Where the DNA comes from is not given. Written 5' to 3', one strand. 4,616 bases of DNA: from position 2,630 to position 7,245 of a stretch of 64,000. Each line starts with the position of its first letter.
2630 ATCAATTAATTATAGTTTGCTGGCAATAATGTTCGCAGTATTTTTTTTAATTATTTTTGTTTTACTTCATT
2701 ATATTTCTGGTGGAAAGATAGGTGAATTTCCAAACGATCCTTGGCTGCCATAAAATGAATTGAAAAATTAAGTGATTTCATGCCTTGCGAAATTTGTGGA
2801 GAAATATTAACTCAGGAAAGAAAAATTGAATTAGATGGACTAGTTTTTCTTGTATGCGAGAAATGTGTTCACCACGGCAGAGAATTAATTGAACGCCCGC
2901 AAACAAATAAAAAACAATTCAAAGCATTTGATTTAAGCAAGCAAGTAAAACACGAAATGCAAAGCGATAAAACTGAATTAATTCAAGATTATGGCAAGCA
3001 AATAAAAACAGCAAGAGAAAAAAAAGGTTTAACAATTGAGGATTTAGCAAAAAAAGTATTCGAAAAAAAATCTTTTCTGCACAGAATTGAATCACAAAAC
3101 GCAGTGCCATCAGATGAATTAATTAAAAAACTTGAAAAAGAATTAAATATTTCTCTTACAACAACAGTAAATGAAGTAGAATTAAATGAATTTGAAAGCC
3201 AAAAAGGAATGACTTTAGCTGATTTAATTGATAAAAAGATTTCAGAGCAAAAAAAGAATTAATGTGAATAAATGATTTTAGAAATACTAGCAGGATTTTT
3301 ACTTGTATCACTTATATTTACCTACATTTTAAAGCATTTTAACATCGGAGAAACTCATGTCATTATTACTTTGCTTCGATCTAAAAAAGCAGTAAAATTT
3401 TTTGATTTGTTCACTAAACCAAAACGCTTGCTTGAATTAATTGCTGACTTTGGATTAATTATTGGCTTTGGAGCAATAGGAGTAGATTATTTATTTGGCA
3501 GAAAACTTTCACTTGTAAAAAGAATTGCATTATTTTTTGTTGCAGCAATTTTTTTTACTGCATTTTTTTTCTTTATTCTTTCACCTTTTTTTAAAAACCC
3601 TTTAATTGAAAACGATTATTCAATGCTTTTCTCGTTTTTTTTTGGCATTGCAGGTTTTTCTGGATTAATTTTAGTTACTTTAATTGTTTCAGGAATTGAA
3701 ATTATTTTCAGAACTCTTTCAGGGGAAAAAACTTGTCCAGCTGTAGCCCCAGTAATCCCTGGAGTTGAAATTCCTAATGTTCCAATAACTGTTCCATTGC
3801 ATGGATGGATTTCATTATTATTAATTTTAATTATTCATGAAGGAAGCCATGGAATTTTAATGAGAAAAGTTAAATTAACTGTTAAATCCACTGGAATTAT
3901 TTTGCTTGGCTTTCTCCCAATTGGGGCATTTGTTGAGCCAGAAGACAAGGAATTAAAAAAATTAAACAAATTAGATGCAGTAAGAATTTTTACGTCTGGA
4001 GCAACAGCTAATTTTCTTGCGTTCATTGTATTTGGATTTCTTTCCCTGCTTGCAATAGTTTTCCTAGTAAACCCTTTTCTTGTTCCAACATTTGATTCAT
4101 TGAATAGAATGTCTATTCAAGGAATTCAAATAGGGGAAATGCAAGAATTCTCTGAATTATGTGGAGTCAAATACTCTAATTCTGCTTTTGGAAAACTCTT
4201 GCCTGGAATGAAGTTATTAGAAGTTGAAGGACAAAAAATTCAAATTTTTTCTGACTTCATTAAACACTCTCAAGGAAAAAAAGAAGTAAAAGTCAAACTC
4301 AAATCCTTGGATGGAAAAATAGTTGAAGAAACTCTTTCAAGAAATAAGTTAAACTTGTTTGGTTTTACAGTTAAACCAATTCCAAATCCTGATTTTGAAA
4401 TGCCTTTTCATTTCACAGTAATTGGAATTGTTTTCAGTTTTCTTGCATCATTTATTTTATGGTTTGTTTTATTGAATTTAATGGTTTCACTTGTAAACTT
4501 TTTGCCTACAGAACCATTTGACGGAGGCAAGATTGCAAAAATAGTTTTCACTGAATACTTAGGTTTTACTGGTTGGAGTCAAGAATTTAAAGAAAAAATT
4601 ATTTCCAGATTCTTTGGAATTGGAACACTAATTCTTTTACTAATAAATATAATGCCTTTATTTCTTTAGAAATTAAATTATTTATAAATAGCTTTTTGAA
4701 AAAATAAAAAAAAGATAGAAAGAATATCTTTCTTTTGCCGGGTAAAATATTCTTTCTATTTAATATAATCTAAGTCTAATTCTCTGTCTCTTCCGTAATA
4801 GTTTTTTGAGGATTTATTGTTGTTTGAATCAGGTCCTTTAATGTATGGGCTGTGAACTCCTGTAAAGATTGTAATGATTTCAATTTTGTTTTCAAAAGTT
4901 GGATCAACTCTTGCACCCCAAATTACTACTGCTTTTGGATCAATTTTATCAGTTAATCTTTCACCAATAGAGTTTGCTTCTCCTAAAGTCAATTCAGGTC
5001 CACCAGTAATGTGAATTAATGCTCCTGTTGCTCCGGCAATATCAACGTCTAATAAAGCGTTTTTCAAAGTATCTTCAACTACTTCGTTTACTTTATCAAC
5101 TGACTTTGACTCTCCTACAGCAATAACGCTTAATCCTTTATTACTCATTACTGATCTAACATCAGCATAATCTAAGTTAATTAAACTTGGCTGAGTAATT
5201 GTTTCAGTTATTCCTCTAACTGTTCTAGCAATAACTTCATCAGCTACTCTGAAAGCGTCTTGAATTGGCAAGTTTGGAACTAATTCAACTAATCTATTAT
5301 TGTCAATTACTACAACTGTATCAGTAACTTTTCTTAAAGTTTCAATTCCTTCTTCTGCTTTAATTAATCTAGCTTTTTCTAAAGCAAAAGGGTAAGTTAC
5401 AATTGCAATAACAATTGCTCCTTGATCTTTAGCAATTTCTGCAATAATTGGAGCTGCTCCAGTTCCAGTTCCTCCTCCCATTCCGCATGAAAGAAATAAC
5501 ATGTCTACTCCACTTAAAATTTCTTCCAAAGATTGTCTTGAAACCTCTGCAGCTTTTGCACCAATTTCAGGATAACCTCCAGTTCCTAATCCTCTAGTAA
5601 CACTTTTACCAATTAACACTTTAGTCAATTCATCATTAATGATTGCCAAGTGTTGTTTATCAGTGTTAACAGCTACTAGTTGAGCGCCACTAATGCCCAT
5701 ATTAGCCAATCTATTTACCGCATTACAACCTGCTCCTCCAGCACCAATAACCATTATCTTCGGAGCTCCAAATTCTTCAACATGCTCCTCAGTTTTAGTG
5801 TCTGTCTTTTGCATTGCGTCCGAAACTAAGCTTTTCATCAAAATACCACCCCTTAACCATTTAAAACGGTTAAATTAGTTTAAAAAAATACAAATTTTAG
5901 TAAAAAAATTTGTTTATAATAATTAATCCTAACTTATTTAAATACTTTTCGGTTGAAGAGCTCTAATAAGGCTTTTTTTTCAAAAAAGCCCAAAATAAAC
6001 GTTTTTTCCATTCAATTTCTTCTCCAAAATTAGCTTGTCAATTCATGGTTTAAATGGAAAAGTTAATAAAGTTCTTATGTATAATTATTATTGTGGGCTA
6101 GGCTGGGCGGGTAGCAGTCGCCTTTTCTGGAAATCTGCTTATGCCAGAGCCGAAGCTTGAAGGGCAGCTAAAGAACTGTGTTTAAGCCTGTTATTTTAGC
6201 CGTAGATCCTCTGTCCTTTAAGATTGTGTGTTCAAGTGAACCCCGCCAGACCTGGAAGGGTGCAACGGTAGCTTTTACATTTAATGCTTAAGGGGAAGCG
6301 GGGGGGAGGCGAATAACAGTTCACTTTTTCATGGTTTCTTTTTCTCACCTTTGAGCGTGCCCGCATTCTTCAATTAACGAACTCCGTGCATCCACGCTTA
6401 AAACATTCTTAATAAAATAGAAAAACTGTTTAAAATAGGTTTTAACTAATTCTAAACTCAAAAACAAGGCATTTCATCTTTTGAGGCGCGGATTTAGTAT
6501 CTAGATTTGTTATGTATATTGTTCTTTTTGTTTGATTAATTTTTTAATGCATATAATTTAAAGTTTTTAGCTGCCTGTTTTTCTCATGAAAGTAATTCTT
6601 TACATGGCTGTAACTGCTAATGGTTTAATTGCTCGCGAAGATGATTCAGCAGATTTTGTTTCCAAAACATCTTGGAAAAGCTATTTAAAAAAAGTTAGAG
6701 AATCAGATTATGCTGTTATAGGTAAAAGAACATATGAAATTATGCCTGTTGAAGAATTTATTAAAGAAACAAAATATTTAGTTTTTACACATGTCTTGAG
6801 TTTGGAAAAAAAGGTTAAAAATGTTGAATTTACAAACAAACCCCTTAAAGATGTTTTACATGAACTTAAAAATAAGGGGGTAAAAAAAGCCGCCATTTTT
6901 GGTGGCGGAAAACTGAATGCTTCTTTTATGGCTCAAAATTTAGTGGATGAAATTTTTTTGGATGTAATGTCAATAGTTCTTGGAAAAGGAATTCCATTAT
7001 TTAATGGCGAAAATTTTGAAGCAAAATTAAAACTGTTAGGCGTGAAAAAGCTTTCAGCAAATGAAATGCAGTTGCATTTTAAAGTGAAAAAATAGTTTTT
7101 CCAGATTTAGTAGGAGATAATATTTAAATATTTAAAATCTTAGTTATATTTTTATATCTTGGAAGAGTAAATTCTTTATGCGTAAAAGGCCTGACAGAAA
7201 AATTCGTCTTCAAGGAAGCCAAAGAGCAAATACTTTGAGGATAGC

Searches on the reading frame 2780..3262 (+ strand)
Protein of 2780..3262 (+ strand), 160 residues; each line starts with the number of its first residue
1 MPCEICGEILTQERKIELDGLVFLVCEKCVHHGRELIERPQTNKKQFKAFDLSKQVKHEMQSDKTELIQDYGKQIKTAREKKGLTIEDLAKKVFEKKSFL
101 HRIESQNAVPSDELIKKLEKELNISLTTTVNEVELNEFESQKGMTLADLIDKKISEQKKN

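Call 62: search_protein_families(library=pfam, proteins=[window:2780-3262:+], max_evalue=0.001)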
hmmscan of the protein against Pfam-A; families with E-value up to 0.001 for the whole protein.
window:2780-3262:+ (160 aa): 5 families
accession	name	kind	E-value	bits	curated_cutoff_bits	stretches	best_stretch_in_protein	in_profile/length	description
PF01381.28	HTH_3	-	2.8e-10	40.5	23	1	75-127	1-53/55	Helix-turn-helix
PF12844.13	HTH_19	-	1.7e-06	28.2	30.2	1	72-129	1-58/64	Helix-turn-helix domain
PF24250.1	HVO_2718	-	2.9e-05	24.4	30.3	0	3-35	18-50/173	Transcription regulator HVO_2718-like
PF13560.12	HTH_31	-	3.8e-05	24.4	27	1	71-118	2-50/64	Helix-turn-helix domain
PF13413.12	HTH_25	-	0.00083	19.6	24.6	0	76-107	3-34/62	Helix-turn-helix domain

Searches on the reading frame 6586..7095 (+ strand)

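Call 62: search_protein_families(library=pfam, proteins=[window:6586-7095:+], max_evalue=0.001)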
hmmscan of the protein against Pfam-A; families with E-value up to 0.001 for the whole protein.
window:6586-7095:+ (169 aa): 2 families
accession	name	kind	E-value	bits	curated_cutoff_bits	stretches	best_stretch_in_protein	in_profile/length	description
PF01872.23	RibD_C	-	1.8e-17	64.2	24.1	1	2-157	2-192/197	RibD C-terminal domain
PF00186.24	DHFR_1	-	0.00037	20.7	25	1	32-117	29-107/159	Dihydrofolate reductase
